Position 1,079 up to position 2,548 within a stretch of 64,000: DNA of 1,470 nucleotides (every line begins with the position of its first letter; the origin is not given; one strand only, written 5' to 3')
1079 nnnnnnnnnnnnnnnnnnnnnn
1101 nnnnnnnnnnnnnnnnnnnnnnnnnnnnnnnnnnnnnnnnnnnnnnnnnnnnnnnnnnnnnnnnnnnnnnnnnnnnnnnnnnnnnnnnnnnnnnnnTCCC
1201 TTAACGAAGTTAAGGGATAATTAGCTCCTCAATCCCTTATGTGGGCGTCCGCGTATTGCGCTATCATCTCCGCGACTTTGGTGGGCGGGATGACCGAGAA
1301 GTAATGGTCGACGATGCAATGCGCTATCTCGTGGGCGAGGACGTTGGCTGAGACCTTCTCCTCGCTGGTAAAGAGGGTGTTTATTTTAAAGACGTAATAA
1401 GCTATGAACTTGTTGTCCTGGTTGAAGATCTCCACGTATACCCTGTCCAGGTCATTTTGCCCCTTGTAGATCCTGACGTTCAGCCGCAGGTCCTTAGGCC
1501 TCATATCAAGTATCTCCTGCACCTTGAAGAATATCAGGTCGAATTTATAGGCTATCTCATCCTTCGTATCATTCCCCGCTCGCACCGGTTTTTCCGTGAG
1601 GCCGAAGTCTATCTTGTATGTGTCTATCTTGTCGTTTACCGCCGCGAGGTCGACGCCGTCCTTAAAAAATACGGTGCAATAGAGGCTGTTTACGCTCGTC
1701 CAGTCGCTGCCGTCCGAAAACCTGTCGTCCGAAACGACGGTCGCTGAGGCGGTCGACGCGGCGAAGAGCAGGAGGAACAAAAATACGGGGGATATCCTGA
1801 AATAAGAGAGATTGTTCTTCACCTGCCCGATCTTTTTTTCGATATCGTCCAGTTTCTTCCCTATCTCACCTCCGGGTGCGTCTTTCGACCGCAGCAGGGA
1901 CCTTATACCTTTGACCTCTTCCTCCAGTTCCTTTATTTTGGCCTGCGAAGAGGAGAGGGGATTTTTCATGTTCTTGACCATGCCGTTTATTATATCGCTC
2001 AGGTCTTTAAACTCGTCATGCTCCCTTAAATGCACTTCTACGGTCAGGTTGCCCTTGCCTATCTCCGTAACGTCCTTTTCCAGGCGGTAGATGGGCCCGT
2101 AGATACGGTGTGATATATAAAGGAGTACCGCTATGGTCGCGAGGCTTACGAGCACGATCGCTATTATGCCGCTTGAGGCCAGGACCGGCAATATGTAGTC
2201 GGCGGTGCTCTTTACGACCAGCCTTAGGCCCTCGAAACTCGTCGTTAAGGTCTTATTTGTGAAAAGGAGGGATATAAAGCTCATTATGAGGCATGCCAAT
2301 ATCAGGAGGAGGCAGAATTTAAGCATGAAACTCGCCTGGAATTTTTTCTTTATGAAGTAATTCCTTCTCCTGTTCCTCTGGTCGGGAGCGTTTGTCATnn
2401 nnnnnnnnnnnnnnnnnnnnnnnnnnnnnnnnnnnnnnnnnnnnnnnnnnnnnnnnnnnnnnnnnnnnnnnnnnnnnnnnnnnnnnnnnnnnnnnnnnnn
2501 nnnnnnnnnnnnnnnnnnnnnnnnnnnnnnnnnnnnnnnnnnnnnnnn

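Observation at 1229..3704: Divergent periplasmic metalloprotease cluster: a TM-HAMP protein continuous with a secreted HEXXH domain plus a chaperone-like lipoprotein, opposite an M48 protease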

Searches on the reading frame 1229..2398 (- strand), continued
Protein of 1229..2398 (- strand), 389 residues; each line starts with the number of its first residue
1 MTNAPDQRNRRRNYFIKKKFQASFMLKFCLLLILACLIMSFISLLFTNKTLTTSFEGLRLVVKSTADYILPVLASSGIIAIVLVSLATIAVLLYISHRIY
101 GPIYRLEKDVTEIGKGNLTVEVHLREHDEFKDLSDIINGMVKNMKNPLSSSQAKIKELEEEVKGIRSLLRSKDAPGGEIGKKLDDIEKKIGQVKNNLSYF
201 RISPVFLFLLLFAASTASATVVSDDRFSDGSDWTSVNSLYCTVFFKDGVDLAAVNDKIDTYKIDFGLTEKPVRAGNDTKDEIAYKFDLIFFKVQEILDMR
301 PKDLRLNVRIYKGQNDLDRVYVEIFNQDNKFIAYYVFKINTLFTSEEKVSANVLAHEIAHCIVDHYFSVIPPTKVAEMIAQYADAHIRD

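Call 57: predict_structure(alignment_id=A4)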
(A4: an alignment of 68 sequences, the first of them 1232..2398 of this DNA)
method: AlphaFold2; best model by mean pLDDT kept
length: 389 residues; sequences in the alignment: 68
mean_pLDDT: 74.9   pTM: 0.42
mean pLDDT of the five models: 74.9, 73.9, 73.7, 73.7, 70.9
residues with pLDDT >= 90: 69; 70-90: 216; 50-70: 71; < 50: 33
segments of 3 or more residues with pLDDT < 50: 1-16, 215-226
pLDDT, mean of each block of 10 residues (from residue 1): 38 50 75 77 72 60 69 76 78 74 76 75 77 79 77 79 78 67 78 66 56 47 50 89 93 93 72 89 94 87 90 91 82 86 94 90 73 68 56
secondary structure, 60 per line:
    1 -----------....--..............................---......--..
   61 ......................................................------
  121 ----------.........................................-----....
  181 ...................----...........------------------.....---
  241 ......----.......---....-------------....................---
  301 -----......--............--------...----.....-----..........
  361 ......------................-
elements in order: H12-15 H18-47 E51-56 E59-64 H65-114 H131-171 H177-199 H204-214 E233-237 E241-246 H251-257 H261-264 H278-297 E306-311 H314-325 E334-336 E341-345 H351-366 H373-388

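Call 60: search_protein_families(library=ncbifam, proteins=[L001:945-2162:+, L001:2258-3394:+, L001:3378-4838:+, L001:4838-5443:+, L001:6764-7495:+, L001:7510-8790:+, L001:8792-9649:+, L001:9659-11308:+, L003:7428-8096:+], max_evalue=0.001)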
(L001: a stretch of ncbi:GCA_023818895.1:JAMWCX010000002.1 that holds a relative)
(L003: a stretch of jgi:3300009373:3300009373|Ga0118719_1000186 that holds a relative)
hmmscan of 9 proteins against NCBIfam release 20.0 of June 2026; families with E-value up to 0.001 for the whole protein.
L001:945-2162:+ (405 aa): 1 family
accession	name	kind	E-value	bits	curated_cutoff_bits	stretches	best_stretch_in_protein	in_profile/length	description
TIGR02917.1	PEP_TPR_lipo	equivalog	4.7e-05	21.5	312.2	1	76-131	379-433/899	XrtA/PEP-CTERM system TPR-repeat protein PrsT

L001:2258-3394:+ (378 aa): 2 families
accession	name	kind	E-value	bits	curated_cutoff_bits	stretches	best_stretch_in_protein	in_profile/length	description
TIGR00947.1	2A73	equivalog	2.4e-22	79.5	366.4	1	30-366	59-416/425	IctB family putative bicarbonate transporter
TIGR03097.1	PEP_O_lig_1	hypoth_equivalog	1.2e-12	47.4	188.1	1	9-321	44-345/408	putative O-glycosylation ligase, exosortase A system-associated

L001:3378-4838:+ (486 aa): 12 families
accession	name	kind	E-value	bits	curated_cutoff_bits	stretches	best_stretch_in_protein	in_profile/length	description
TIGR03025.1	EPS_sugtrans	subfamily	4.3e-129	431.6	295.55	1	23-486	9-445/445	exopolysaccharide biosynthesis polyprenyl glycosylphosphotransferase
TIGR03023.1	WcaJ_sugtrans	equivalog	3.7e-111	372.6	410.75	1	16-486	2-453/453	undecaprenyl-phosphate glucose phosphotransferase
NF041877.1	EPS_EpsZ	equivalog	1.8e-97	326.8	800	1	91-485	73-458/459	exopolysaccharide biosynthesis polyisoprenyl-phosphate hexose-1-phosphate transferase EpsZ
TIGR03022.1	WbaP_sugtrans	subfamily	1.1e-92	311.7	403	1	13-486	1-456/456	undecaprenyl-phosphate galactose phosphotransferase WbaP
TIGR03013.1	EpsB_2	subfamily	7.2e-65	219.8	393.35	1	58-485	37-442/443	TIGR03013 family XrtA/PEP-CTERM system glycosyltransferase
NF052601.1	undeca_RfbP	equivalog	3.2e-62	210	330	1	283-482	35-238/244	undecaprenyl-phosphate galactose phosphotransferase family protein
NF007518.0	PRK10124.1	equivalog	7.1e-57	193.2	684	1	48-476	34-454/464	undecaprenyl-phosphate glucose phosphotransferase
NF050817.1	PolSacchBiosHfsE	equivalog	8.8e-51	173.1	750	1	59-479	45-459/467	polysaccharide biosynthesis protein HfsE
NF011751.0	PRK15204.1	equivalog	2.6e-46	158.2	907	1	93-486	82-476/476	undecaprenyl-phosphate galactose phosphotransferase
NF045514.1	glycotran_HepC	equivalog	6.2e-26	91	140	1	285-417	109-216/220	heterocyst development glycosyltransferase HepC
NF003990.0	PRK05472.1-4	equivalog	0.00016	21.3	233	1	159-259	86-182/214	redox-sensing transcriptional repressor Rex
NF003995.0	PRK05472.2-4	subfamily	0.00046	19.8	126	1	158-251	84-173/213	redox-sensing transcriptional repressor Rex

L001:4838-5443:+ (201 aa): 1 family
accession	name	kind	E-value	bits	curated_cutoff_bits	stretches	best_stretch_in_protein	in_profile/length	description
TIGR02925.1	cis_trans_EpsD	equivalog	0.00034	20.3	108.9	1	67-158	56-145/232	EpsD family peptidyl-prolyl cis-trans isomerase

L001:6764-7495:+ (243 aa): 3 families
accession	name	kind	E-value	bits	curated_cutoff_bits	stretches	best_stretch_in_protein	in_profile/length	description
NF047849.1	Lsa33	exception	8.2e-14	51.5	420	1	31-195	32-200/310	surface adhesin Lsa33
NF033165.1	lipo_LipL45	exception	2.5e-08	33.4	350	1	50-160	60-175/391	lipoprotein LipL45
NF033682.1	retention_LapA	subfamily_domain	0.00074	19.7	50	1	32-99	7-69/145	retention module-containing protein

L001:7510-8790:+ (426 aa): 1 family
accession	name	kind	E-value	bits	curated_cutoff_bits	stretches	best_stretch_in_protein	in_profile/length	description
TIGR03014.2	EpsL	equivalog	1e-06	28.1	275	1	57-426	12-385/385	XrtB/PEP-CTERM-associated polysaccharide biosynthesis outer membrane protein EpsL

L001:8792-9649:+ (285 aa): 4 families
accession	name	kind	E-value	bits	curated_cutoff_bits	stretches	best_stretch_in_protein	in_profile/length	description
TIGR03028.1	EpsE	equivalog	9.6e-52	175.7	262.65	2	32-194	1-161/239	polysaccharide export protein EpsE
TIGR03027.2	pepcterm_export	equivalog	9.4e-39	132.8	180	2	32-196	2-168/169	XrtA/PEP-CTERM system exopolysaccharide export protein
NF041843.1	EpsY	equivalog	3.7e-36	124.3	320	2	25-192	45-210/211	exopolysaccharide export protein EpsY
NF011658.0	PRK15078.1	subfamily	1.1e-32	113.2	333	1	31-280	83-344/380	polysaccharide export protein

L001:9659-11308:+ (549 aa): 15 families
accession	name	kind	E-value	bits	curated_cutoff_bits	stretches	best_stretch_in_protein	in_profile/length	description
TIGR01007.1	eps_fam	subfamily_domain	2.2e-58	197.2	108.05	1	341-544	1-203/204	polysaccharide biosynthesis tyrosine autokinase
NF008568.0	PRK11519.1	equivalog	1.3e-47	162.4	1068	1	247-546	405-713/720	tyrosine-protein kinase Wzc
TIGR01005.1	eps_transp_fam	subfamily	1.4e-47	162.4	411.7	3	350-542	537-729/754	exopolysaccharide transport protein family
NF007350.0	PRK09841.1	equivalog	3.1e-47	161.1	1248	1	247-547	405-719/726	tyrosine-protein kinase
TIGR03018.1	pepcterm_TyrKin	hypoth_equivalog_domain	2.3e-38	131.6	230.65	1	334-530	6-207/207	XrtA-associated tyrosine autokinase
TIGR03029.1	EpsG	equivalog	3.5e-33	114.9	313.8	1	328-530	72-273/274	chain length determinant protein tyrosine kinase EpsG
TIGR03017.1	EpsF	equivalog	2.9e-26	92.2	422.75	3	246-313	376-443/444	chain length determinant protein EpsF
TIGR01006.1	polys_exp_MPA1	subfamily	2.2e-20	73.1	296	2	207-317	114-225/226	CspC family polysaccharide chain length determinant protein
TIGR03007.1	pepcterm_ChnLen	equivalog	8.6e-17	60.5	278.85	1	250-325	397-473/498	XrtA system polysaccharide chain length determinant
TIGR01969.1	minD_arch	subfamily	6.5e-15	55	201.75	1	363-532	3-170/251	cell division ATPase MinD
TIGR01968.1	minD_bact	equivalog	6.2e-14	52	212.9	1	362-531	3-172/261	septum site-determining protein MinD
NF041546.1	ParA_partition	equivalog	5.4e-06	26.1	180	0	455-521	62-127/203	ParA family partition ATPase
NF047398.1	AAA_KGGVGR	domain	1.4e-05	25.5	90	0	373-420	15-65/190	KGGVGR-motif variant AAA ATPase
NF041283.1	PrgP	equivalog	0.0002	20.8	400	1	459-504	113-157/297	ParA superfamily DNA segregation protein PrgP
TIGR00345.1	GET3_arsA_TRC40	subfamily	0.00076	19.1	135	0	442-481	98-137/299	TRC40/GET3/ArsA family transport-energizing ATPase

L003:7428-8096:+ (222 aa): 0 families

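Call 80: search_protein_families(library=pfam, proteins=[L006:10576-11196:-, L006:12547-14502:-, L003:7428-8096:+], max_evalue=0.001)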
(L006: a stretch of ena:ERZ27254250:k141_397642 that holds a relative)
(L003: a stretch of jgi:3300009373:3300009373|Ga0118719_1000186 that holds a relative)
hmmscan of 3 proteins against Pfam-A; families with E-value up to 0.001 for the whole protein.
L006:10576-11196:- (206 aa): 0 families

L006:12547-14502:- (651 aa): 1 family
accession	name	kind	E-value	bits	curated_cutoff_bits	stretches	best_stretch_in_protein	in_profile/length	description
PF02836.23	Glyco_hydro_2_C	-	1.3e-11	44.6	21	1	328-525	38-211/302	Glycosyl hydrolases family 2, TIM barrel domain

L003:7428-8096:+ (222 aa): 0 families

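Call 84: find_encoding_contigs(protein=P0058, flank=6000, max_places=2)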
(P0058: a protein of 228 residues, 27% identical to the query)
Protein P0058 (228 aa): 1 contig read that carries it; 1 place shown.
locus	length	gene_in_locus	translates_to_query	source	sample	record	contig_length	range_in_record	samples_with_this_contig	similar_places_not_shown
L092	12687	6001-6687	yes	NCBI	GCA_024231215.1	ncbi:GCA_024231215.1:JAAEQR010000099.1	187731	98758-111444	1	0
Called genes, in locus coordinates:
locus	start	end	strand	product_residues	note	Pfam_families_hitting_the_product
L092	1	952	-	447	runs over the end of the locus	PF11638:DnaA_N, PF00308:Bac_DnaA, PF01695:IstB_IS21 (weak), PF00004:AAA (weak), PF08299:Bac_DnaA_C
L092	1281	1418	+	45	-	PF00468:Ribosomal_L34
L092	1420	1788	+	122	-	PF00825:Ribonuclease_P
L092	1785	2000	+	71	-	PF01809:YidD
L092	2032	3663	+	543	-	PF14849:YidC_periplas, PF02096:60KD_IMP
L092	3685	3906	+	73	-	PF14804:Jag_N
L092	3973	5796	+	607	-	PF00890:FAD_binding_2 (faint), PF01134:GIDA, PF07992:Pyr_redox_2 (weak), PF12831:FAD_oxidored (weak), PF21680:GIDA_C_1st, PF13932:SAM_GIDA_C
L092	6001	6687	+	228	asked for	-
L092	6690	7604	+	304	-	PF00142:Fer4_NifH, PF01656:CbiA, PF02374:ArsA_ATPase (weak), PF06564:CBP_BcsQ (faint), PF09140:MipZ, PF10609:ParA (weak), PF13614:AAA_31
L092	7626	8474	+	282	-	PF02195:ParB_N, PF17762:HTH_ParB, PF23552:ParB_C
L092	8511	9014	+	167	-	PF00334:NDK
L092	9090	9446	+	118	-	-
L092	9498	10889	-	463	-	PF20154:LNT_N, PF00795:CN_hydrolase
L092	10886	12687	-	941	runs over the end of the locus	PF07517:SecA_DEAD, PF01043:SecA_PP_bind, PF21090:P-loop_SecA, PF07516:SecA_SW, PF02810:SEC-C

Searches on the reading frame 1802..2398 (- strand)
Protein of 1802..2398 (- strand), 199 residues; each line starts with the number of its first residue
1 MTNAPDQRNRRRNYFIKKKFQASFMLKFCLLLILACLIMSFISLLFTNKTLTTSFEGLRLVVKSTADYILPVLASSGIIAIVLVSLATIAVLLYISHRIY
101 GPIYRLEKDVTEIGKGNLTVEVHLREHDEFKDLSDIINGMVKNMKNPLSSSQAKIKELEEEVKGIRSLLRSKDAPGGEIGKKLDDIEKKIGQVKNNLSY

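Call 73: search_solved_structures(query=A5, max_evalue=1)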
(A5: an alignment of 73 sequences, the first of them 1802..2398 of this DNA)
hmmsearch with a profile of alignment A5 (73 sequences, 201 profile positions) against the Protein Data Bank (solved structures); distinct sequences matched with E-value up to 1: 153 (the best 60 are shown).
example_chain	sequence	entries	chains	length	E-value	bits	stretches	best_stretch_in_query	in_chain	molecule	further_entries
6s1k_E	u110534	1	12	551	1.9e-10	43.9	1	77-196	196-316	Methyl-accepting chemotaxis protein I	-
8c5v_I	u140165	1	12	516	5.2e-10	42.5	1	77-196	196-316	Methyl-accepting chemotaxis protein I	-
6s18_A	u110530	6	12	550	1.8e-09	40.7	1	76-196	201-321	Aromatic acid chemoreceptor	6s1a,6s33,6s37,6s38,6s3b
2f95_B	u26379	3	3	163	5.5e-08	35.9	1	79-171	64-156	Sensory rhodopsin II transducer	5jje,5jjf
3zx6_A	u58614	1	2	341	1e-07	35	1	98-196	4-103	HAMP, METHYL-ACCEPTING CHEMOTAXIS PROTEIN I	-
9wxr_A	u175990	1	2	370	2.3e-07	33.9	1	73-160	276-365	Rhodopsin,Chemotaxis protein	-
9trk_A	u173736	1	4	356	3e-07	33.5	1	109-160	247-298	histidine kinase,Gcn4p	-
5jjj_B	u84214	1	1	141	4.2e-06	29.8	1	79-151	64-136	Sensory rhodopsin II transducer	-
5jjn_B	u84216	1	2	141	5.5e-06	29.4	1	80-151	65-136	Sensory rhodopsin II transducer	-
2rm8_A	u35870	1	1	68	7.4e-06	28.9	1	112-169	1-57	Sensory rhodopsin II transducer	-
3zrw_B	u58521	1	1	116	1.4e-05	28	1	97-199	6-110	AF1503 PROTEIN, OSMOLARITY SENSOR PROTEIN ENVZ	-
4gyc_B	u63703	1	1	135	2.2e-05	27.4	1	79-146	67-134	Sensory rhodopsin II transducer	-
3zrw_A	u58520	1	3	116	3.7e-05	26.7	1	97-199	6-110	AF1503 PROTEIN, OSMOLARITY SENSOR PROTEIN ENVZ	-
2lfr_A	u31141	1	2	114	3.8e-05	26.6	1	94-199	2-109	HAMP domain-containing protein, Osmolarity sensor protein EnzV chimera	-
31cj_A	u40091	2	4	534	4.2e-05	26.5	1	64-194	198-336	Aerotaxis receptor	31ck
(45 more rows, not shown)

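Call 74: search_protein_families(library=pfam, alignment_id=A5, max_evalue=0.01)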
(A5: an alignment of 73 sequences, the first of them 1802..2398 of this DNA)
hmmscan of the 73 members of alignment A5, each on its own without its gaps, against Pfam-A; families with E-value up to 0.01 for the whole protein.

A. member 1, window:1802-2398:- (199 aa): 2 families
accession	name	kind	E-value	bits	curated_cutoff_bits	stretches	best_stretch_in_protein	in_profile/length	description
PF00672.30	HAMP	-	0.00042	21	25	1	96-144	3-51/53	HAMP domain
PF06160.17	EzrA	-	0.0021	16.9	39.6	0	78-197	2-124/557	Septation ring formation regulator, EzrA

B. families by the number of members that match (of 73 scanned): 36 families (the first 25 are shown)
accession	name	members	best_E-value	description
PF00672.30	HAMP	71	5.1e-11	HAMP domain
PF11368.13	DUF3169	10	0.00017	Protein of unknown function (DUF3169)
PF18947.5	HAMP_2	4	0.00047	HAMP domain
PF07889.17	DUF1664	3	0.00055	Protein of unknown function (DUF1664)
PF24922.1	ACBP4_C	3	0.0011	Acyl-CoA-binding domain-containing protein 4-6, C-terminal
PF02631.22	RecX_HTH2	2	0.00057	RecX, second three-helix domain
PF06160.17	EzrA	2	0.00073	Septation ring formation regulator, EzrA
PF08312.17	cwf21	2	0.001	cwf21 domain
PF07264.17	EI24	2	0.0011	Sulfate transporter CysZ/Etoposide-induced protein 2.4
PF03613.19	EIID-AGA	2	0.0034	PTS system mannose/fructose/sorbose family IID component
PF13038.11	DUF3899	2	0.0039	Domain of unknown function (DUF3899)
PF14915.12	CCDC144C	1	0.00022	CCDC144C protein coiled-coil region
PF06819.16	Arc_PepC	1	0.00086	Archaeal Peptidase A24 C-terminal Domain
PF01765.24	RRF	1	0.0011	Ribosome recycling factor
PF03311.19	Cornichon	1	0.0011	Cornichon protein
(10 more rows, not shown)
